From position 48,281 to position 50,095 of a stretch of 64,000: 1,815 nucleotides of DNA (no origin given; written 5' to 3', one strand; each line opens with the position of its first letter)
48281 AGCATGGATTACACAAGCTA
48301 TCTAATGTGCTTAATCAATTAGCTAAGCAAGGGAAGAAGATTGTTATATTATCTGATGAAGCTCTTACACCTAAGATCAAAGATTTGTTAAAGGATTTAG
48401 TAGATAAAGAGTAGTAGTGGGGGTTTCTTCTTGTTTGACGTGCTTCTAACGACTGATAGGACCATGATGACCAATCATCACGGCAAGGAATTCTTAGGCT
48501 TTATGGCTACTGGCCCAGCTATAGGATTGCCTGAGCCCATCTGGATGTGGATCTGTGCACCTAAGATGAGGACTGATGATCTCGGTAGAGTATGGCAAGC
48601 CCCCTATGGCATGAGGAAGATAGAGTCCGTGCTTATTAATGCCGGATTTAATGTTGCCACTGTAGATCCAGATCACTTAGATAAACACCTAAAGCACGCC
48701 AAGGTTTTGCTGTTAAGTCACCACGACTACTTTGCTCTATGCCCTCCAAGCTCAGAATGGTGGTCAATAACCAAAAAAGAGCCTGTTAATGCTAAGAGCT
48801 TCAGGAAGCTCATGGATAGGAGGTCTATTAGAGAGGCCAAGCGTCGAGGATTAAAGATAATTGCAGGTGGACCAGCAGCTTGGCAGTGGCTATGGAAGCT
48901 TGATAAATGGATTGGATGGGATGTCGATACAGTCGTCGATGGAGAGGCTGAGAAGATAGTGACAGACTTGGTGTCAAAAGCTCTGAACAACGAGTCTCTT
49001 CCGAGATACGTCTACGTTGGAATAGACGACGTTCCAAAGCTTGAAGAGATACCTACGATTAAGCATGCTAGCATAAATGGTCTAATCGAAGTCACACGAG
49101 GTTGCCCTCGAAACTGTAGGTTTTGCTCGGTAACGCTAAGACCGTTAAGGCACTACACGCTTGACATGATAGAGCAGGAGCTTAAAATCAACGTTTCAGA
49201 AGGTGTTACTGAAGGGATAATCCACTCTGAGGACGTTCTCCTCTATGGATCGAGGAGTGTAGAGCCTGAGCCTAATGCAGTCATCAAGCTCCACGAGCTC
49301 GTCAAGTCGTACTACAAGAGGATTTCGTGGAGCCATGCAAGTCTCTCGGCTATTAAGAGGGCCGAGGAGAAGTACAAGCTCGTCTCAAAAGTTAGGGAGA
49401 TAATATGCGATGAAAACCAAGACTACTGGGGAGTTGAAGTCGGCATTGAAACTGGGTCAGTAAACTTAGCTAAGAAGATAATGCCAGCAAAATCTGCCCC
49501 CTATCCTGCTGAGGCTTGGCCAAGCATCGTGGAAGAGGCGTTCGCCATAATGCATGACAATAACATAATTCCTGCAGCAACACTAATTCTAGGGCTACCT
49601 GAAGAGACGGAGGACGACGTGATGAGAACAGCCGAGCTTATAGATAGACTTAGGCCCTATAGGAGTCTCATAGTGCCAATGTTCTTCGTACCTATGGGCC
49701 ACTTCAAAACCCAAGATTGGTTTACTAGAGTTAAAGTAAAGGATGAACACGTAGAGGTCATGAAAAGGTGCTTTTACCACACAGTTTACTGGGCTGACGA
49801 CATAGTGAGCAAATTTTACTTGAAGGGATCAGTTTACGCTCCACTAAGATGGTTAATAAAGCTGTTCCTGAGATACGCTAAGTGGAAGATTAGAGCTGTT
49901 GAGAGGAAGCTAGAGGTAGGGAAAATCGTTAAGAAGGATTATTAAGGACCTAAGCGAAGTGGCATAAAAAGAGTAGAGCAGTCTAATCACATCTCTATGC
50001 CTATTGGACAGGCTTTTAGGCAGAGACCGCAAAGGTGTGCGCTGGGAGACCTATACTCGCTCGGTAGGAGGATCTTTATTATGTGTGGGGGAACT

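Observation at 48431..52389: Two cobalamin-type radical SAM enzymes flanking a QueG/RdhA-like Fe-S protein, directly downstream of the NiFe sulfhydrogenase operon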

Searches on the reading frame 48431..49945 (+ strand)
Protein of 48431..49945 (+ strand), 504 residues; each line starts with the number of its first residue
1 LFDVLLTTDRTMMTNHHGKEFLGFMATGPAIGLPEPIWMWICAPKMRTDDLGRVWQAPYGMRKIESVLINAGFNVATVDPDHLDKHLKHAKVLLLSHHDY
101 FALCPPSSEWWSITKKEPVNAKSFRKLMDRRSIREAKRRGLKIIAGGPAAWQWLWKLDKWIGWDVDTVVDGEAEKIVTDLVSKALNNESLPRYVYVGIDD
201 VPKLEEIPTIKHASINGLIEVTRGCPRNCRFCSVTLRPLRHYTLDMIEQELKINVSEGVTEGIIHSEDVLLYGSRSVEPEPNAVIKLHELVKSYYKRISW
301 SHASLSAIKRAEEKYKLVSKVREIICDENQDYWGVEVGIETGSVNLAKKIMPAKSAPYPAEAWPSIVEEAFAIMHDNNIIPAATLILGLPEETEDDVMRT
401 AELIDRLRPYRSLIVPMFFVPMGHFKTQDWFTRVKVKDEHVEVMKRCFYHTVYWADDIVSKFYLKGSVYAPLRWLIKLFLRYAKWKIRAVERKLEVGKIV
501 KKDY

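Call 3: search_protein_families(library=pfam, proteins=[window:48431-49945:+], max_evalue=0.01)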
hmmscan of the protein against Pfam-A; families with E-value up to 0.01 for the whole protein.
window:48431-49945:+ (504 aa): 1 family
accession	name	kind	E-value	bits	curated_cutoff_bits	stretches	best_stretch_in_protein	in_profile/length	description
PF04055.27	Radical_SAM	-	4.9e-13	50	29.5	1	219-404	1-166/166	Radical SAM superfamily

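Call 4: search_protein_families(library=ncbifam, proteins=[window:48431-49945:+], max_evalue=0.01)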
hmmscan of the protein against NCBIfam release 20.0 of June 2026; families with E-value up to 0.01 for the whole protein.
window:48431-49945:+ (504 aa): 15 families
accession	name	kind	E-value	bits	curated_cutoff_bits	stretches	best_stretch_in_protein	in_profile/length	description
TIGR04013.1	B12_SAM_MJ_1487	hypoth_equivalog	4.8e-25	88.2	251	1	130-422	60-348/382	TIGR04013 family B12-binding domain/radical SAM domain-containing protein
TIGR00089.1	TIGR00089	subfamily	4.7e-12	45.4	251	1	132-411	61-322/429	MiaB/RimO family radical SAM methylthiotransferase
TIGR04014.1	B12_SAM_MJ_0865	equivalog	7.1e-11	41.5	360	1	132-407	60-336/434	methyl-coenzyme M reductase glutamine C-methyltransferase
TIGR01578.1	MiaB-like-B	hypoth_equivalog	4.9e-09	35.5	314.7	1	122-411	50-316/421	tRNA (N(6)-L-threonylcarbamoyladenosine(37)-C(2))-methylthiotransferase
TIGR01574.1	miaB-methiolase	equivalog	1.2e-07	31.1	355.3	1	139-406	70-324/437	tRNA (N6-isopentenyl adenosine(37)-C2)-methylthiotransferase MiaB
TIGR01125.1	TIGR01125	equivalog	2.1e-07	30.4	356.95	1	133-406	59-315/432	30S ribosomal protein S12 methylthiotransferase RimO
TIGR03960.1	rSAM_fuse_unch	hypoth_equivalog_domain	1.5e-06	27.1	462.3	1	203-259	240-298/605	TIGR03960 family B12-binding radical SAM protein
TIGR04072.2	rSAM_ladder_B12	equivalog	3.3e-05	22.7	360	1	58-251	18-218/443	lipid biosynthesis B12-binding/radical SAM protein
TIGR01579.1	MiaB-like-C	equivalog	6e-05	22.5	357.05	1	130-408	53-319/416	tRNA (N(6)-L-threonylcarbamoyladenosine(37)-C(2))-methylthiotransferase MtaB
NF033712.0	B12_rSAM_KedN5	subfamily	0.00015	20.1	700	0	164-191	114-141/624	KedN5 family methylcobalamin-dependent radical SAM C-methyltransferase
NF050148.1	rSAM_ApyD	equivalog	0.00032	19.2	750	0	219-244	202-227/645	RiPP biosynthesis radical SAM protein ApyD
TIGR04479.1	bcpD_PhpK_rSAM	subfamily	0.00043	18.8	600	1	221-409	246-411/504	PhpK family radical SAM P-methyltransferase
TIGR04295.1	B12_rSAM_oligo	hypoth_equivalog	0.00056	18.7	400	0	219-260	203-246/422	TIGR04295 family B12-binding domain-containing radical SAM protein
NF040542.1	rSAM_RCCLKC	equivalog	0.0061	15.7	450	0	209-234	173-198/423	arsinothricin biosynthesis radical SAM protein ArsL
TIGR02026.1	BchE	equivalog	0.0099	14.8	481.35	0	218-233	196-211/497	magnesium-protoporphyrin IX monomethyl ester anaerobic oxidative cyclase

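Call 14: find_homologous_proteins(query=window:48431-49945:+, max_evalue=1e-10)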
Query window:48431-49945:+ (504 aa): 1531 proteins with E <= 1e-10 among 8000 candidates; the best 120 are listed.
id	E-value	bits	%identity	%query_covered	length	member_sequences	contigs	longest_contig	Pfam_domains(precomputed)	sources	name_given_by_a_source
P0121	0.0e+0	1032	85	98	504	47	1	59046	PF04055.28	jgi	-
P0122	0.0e+0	1025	86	96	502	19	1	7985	PF04055.28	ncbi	-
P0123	3.9e-293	991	83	96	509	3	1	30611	PF04055.28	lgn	-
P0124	8.4e-293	990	83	96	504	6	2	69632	PF04055.28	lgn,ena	-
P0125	8.8e-248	841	69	98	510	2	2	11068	PF04055.28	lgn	-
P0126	2.1e-245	833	67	99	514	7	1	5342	PF04055.28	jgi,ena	-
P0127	2.7e-244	830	68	98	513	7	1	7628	PF04055.28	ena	-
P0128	2.5e-243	826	68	98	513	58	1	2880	PF04055.28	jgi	-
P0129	3.8e-241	819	67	99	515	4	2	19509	PF04055.28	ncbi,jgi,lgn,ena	-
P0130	5.4e-241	819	67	98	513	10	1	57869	PF04055.28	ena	-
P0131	1.2e-240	817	68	98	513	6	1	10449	PF04055.28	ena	-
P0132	2.2e-240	817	67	98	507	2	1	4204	PF04055.28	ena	-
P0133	2.6e-240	816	67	99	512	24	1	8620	PF04055.28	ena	-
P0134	6.1e-240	815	67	99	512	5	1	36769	PF04055.28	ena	-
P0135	7.6e-240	815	67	98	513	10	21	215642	PF04055.28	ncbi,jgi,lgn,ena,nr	ncbi:MAG: radical SAM protein [Nitrososphaerota archaeon]|nr:B12-binding domain-containing radical S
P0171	2.1e-219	747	62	98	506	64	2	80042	PF04055.28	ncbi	ncbi:MAG: radical SAM protein [Saccharolobus sp.]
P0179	6.9e-217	739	61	98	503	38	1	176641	PF04055.28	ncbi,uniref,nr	ncbi:tRNA-2-methylthio-N(6)-dimethylallyladenosine synthase [Metallosphaera sp. J1]|uniref:B12-bindi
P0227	4.5e-210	717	61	96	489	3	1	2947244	PF04055.28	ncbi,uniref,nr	ncbi:radical SAM protein [Acidianus brierleyi]|uniref:Radical SAM protein n=2 Tax=Acidianus brierley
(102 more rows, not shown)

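Call 15: search_solved_structures(query=window:48431-49945:+, max_evalue=0.001, show_alignments=1)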
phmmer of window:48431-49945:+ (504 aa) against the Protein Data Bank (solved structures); distinct sequences matched with E-value up to 0.001: 3.
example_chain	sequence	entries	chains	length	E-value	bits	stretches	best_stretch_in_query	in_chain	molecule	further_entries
2qgq_A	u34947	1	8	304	8.9e-05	24.3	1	219-407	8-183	Protein TM_1862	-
9ccb_A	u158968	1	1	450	0.00013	23.8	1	211-408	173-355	Radical SAM core domain-containing protein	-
4jc0_A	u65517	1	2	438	0.00014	23.7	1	218-407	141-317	Ribosomal protein S12 methylthiotransferase RimO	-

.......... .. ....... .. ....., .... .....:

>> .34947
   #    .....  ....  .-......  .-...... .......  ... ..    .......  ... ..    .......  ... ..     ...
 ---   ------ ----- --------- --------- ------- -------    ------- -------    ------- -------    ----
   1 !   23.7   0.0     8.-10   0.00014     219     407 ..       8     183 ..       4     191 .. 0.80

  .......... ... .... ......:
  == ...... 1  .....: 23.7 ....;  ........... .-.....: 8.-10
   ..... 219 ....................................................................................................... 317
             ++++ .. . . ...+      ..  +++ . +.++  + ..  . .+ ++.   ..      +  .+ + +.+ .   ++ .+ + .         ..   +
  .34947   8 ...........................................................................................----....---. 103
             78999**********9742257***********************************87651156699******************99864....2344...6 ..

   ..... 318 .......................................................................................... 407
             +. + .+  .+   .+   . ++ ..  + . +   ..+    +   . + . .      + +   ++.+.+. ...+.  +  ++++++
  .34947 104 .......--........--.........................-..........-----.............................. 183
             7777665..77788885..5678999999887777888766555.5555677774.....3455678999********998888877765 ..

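Call 32: find_related_loci(query=A2, collection=metagenome_contigs, flank=10000)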
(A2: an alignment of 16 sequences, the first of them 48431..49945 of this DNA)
Query A2 (504 aa) in metagenome_contigs; peptide patterns used: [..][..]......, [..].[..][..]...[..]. (x = any residue, [..] = any of these).
600 stretches matched a pattern (row limit reached: there are more); 365 encode a relative of the query (tblastn E <= 1e-3); the best 80 are kept; 80 distinct loci.
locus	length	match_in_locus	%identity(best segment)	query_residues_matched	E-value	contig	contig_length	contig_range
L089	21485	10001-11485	85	1-495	0e+0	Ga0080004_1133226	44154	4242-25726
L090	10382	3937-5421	84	1-495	0e+0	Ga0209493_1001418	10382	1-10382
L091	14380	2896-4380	83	1-495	0e+0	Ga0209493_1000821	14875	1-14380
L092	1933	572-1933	83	1-454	0e+0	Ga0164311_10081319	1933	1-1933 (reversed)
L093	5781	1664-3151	68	2-496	0e+0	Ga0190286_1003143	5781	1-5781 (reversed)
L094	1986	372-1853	68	2-494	0e+0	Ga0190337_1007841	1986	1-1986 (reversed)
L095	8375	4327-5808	69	2-494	0e+0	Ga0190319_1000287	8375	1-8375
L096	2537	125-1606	67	2-494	0e+0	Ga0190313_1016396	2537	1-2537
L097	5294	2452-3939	67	2-496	0e+0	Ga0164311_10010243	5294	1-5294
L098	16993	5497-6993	67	2-499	0e+0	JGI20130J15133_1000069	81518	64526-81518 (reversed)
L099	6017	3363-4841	66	2-494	0e+0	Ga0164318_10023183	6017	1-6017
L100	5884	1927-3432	66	2-503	0e+0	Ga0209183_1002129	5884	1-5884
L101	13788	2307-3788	68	3-496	0e+0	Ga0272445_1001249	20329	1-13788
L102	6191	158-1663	65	2-503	0e+0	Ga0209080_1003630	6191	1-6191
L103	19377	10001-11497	66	2-499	0e+0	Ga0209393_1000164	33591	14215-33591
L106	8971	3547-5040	67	3-499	0e+0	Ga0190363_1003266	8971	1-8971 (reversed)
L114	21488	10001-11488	61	2-497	0e+0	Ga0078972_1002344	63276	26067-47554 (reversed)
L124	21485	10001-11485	62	2-495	0e+0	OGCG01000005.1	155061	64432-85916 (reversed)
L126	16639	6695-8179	63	2-495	0e+0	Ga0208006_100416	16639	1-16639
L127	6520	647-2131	60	2-495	0e+0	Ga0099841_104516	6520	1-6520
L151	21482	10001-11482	64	2-495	0e+0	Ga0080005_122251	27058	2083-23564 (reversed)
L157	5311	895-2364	56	2-491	0e+0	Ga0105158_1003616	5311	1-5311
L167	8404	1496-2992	58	1-495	0e+0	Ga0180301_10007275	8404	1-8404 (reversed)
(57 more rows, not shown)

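Call 56: search_protein_families(library=pfam, proteins=[L167:3063-4577:+, L151:11568-13049:-, L126:13392-14762:-, L127:3535-3924:-, L157:2451-3692:-, L114:8182-9189:-, L124:8700-9176:+, L101:8822-9862:-, L095:1715-2881:-, L106:6138-7199:-], max_evalue=0.0001)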
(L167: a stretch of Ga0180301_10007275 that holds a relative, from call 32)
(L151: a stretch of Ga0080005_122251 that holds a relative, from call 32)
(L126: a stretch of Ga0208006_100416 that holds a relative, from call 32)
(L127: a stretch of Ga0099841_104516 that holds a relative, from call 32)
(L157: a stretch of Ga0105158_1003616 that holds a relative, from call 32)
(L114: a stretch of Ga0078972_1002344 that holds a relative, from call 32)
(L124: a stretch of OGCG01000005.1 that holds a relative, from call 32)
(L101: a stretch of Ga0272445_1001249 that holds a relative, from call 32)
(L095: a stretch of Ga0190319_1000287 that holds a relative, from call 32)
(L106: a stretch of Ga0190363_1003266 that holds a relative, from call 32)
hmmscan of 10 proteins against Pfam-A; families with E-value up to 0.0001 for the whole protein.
L167:3063-4577:+ (505 aa): 5 families
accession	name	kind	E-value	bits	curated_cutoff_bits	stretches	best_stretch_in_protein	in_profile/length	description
PF09334.17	tRNA-synt_1g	-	8.9e-97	324.7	20.1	2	150-369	167-390/391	tRNA synthetases class I (M)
PF00133.28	tRNA-synt_1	-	5.1e-24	85.2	22.7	2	17-226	33-245/414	tRNA synthetases class I (I, L, M and V)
PF01406.26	tRNA-synt_1e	-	2.7e-09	37.3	27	1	22-137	23-138/301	tRNA synthetases class I (C) catalytic domain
PF08264.19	Anticodon_1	-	2e-08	34.7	25.1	1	387-468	1-86/148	Anticodon-binding domain of tRNA ligase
PF19303.5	Anticodon_3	-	9.8e-06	26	23.5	1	387-475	11-104/152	Anticodon binding domain of methionyl tRNA ligase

L151:11568-13049:- (493 aa): 1 family
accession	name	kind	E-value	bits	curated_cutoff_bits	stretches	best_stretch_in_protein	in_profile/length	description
PF00361.26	Proton_antipo_M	-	2.8e-57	194.6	21.5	1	140-415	2-277/294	NADH:quinone oxidoreductase/Mrp antiporter, TM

L126:13392-14762:- (456 aa): 2 families
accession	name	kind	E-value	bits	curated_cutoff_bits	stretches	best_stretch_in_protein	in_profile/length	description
PF00587.30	tRNA-synt_2b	-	3.8e-40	138.3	29.3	1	241-420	3-179/179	tRNA synthetase class II core domain (G, H, P, S and T)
PF02403.27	Seryl_tRNA_N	-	1.7e-20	73.7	28.2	1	6-107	5-108/108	Seryl-tRNA synthetase N-terminal domain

L127:3535-3924:- (129 aa): 1 family
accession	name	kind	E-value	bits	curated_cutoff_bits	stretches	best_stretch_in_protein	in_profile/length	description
PF01883.24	FeS_assembly_P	-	2.6e-21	76.1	23.5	1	13-84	3-72/73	Iron-sulfur cluster assembly protein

L157:2451-3692:- (413 aa): 1 family
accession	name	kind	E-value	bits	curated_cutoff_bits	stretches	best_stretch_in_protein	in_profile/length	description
PF01979.26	Amidohydro_1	-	3.8e-05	23.5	25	1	83-346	2-300/345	Amidohydrolase family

L114:8182-9189:- (335 aa): 1 family
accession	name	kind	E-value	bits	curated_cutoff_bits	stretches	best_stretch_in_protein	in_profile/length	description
PF00294.29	PfkB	-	4.4e-60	204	25.8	1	15-318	3-301/302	pfkB family carbohydrate kinase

L124:8700-9176:+ (159 aa): 3 families
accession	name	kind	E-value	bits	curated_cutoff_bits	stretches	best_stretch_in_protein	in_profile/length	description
PF01037.27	AsnC_trans_reg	-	3.8e-19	68.8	25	1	80-149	1-72/73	Lrp/AsnC ligand binding domain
PF13412.12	HTH_24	-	1.8e-13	50.3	21.9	1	14-61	1-48/48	Winged helix-turn-helix DNA-binding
PF13404.12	HTH_AsnC-type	-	4.8e-10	39.5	27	1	14-54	1-41/42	AsnC-type helix-turn-helix domain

L101:8822-9862:- (346 aa): 3 families
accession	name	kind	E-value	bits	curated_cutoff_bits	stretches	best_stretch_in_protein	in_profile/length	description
PF04055.27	Radical_SAM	-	7.7e-30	104.7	29.5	1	11-167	3-166/166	Radical SAM superfamily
PF13186.11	SPASM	-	1.3e-10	41.9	21.5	1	258-316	2-66/67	Iron-sulfur cluster-binding domain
PF13353.11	Fer4_12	-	1.5e-08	35.5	22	1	13-114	13-116/137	4Fe-4S single cluster domain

L095:1715-2881:- (388 aa): 1 family
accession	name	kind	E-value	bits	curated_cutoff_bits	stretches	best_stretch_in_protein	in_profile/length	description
PF00202.27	Aminotran_3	-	3.3e-99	332.7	30.5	1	15-375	12-397/403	Aminotransferase class-III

L106:6138-7199:- (353 aa): 3 families
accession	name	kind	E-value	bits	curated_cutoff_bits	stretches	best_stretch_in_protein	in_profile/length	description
PF22698.1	Semialdhyde_dhC_1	-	1.3e-48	165.4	27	1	154-320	1-165/165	Semialdehyde dehydrogenase, dimerisation domain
PF01118.30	Semialdhyde_dh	-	2.6e-32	112.2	26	1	7-145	1-120/121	Semialdehyde dehydrogenase, NAD binding domain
PF02774.23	Semialdhyde_dhC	-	1.2e-13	52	26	1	167-323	4-184/184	Semialdehyde dehydrogenase, dimerisation domain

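Call 65: predict_structure(alignment_id=A4)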
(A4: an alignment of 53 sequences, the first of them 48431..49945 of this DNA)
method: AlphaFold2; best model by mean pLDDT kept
length: 504 residues; sequences in the alignment: 53
mean_pLDDT: 88.8   pTM: 0.89
mean pLDDT of the five models: 88.8, 87.0, 86.8, 86.5, 83.8
residues with pLDDT >= 90: 342; 70-90: 113; 50-70: 35; < 50: 14
segments of 3 or more residues with pLDDT < 50: 423-427, 502-504
pLDDT, mean of each block of 10 residues (from residue 1): 94 90 84 90 95 95 96 97 95 76 54 72 92 96 85 79 93 92 97 89 93 96 85 77 98 97 94 92 98 97 96 98 96 94 91 88 97 98 88 94 98 85 50 70 93 92 88 93 89 69 43
secondary structure, 60 per line:
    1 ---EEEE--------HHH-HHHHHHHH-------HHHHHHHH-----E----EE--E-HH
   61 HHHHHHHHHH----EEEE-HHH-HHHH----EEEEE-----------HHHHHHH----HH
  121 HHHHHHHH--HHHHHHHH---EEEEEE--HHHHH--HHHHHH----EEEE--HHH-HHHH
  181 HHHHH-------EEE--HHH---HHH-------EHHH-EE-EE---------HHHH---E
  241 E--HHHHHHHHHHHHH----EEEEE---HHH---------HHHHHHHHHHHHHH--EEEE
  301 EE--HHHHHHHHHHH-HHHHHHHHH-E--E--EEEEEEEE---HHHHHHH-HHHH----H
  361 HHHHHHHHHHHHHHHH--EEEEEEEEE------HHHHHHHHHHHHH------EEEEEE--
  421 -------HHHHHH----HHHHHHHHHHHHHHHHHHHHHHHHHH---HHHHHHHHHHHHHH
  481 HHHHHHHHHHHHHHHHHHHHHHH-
elements in order: E4-7 H20-27 H35-42 H59-70 E75-78 H84-87 E92-96 H108-114 H119-128 H131-138 E142-147 H150-154 H157-162 E167-170 H177-185 E193-195 H233-236 H244-256 E261-265 H281-294 E297-302 H305-315 H317-325 E333-340 H344-350 H352-355 H360-376 E379-387 H394-406 E413-418 H428-433 H438-463 H467-503

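Call 74: fold_search(model_id=the predicted structure, library=pdb)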
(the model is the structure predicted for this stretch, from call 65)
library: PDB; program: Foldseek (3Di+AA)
matches with E <= 10: 1761; with E <= 0.001: 24
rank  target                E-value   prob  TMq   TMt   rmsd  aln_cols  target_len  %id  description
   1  9ccb                  8.2e-16  1.00  0.53  0.63   7.5       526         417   17  X-ray crystal structure of methyl-coenzyme M reductase glutamine methylase (MgmA) from Methanothermobacter marburgensis  (released 2025-01-01)
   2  7mjz                  1.6e-14  1.00  0.53  0.60   6.0       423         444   17  The structure of MiaB with pentasulfide bridge (released 2021-09-15)
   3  7mjx_A                7.0e-14  1.00  0.53  0.59   5.5       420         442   16  MiaB in the complex with 5'-deoxyadenosine, methionine and RNA (released 2021-09-15)
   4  7mjy_A                1.6e-13  1.00  0.51  0.57   5.7       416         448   16  MiaB in the complex with s-adenosyl-L-homocysteine and RNA (released 2021-09-15)
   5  7mjw_A                4.1e-13  1.00  0.50  0.56   6.0       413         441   16  Methylated MiaB in the complex with 5'-deoxyadenosine, methionine and RNA (released 2021-09-15)
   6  9a6d_A                4.1e-13  1.00  0.51  0.56   5.7       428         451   15  Integrative model of MTAB-YVFG by crosslinking MS and deep learning (released 2024-09-18)
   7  7mjv_A                1.4e-12  1.00  0.50  0.56   6.5       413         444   18  MiaB in the complex with s-adenosylmethionine and RNA (released 2021-09-15)
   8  6fd2_B                3.8e-11  1.00  0.48  0.53   9.3       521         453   13  Radical SAM 1,2-diol dehydratase AprD4 in complex with its substrate paromamine (released 2018-01-17)
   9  4jc0_B                7.7e-11  1.00  0.47  0.55   6.8       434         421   14  Crystal structure of Thermotoga maritima holo RimO in complex with pentasulfide, Northeast Structural Genomics Consort (released 2013-04-10)
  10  4jc0_A                8.2e-11  1.00  0.48  0.56   6.7       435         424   14  Crystal structure of Thermotoga maritima holo RimO in complex with pentasulfide, Northeast Structural Genomics Consort (released 2013-04-10)
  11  6fd2_A                1.6e-10  1.00  0.46  0.50  11.0       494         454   13  Radical SAM 1,2-diol dehydratase AprD4 in complex with its substrate paromamine (released 2018-01-17)
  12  9n1b                  3.5e-10  1.00  0.44  0.37   7.5       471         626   13  Crystal structure of CysS from Corallococcus sp. CA054B with 5'-deoxyadenosine, methionine, and pantetheinylated 3-metho (released 2026-01-28)
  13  6wtf_A                7.2e-10  1.00  0.50  0.47   5.7       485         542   11  Structure of radical S-adenosylmethionine methyltransferase, TsrM, from Kitasatospora setae with tryptophan substrate  (released 2020-12-23)
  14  9n1c                  7.6e-10  1.00  0.43  0.36   7.4       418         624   14  Crystal structure of CysS from Corallococcus sp. CA054B with 5'-deoxyadenosine, methionine, and pantetheinylated 3-ethox (released 2026-01-28)
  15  9n1d                  1.3e-09  1.00  0.45  0.37   7.5       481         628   12  Crystal structure of CysS from Corallococcus sp. CA054B with 5'-deoxyadenosine and methionine bound (released 2026-01-28)
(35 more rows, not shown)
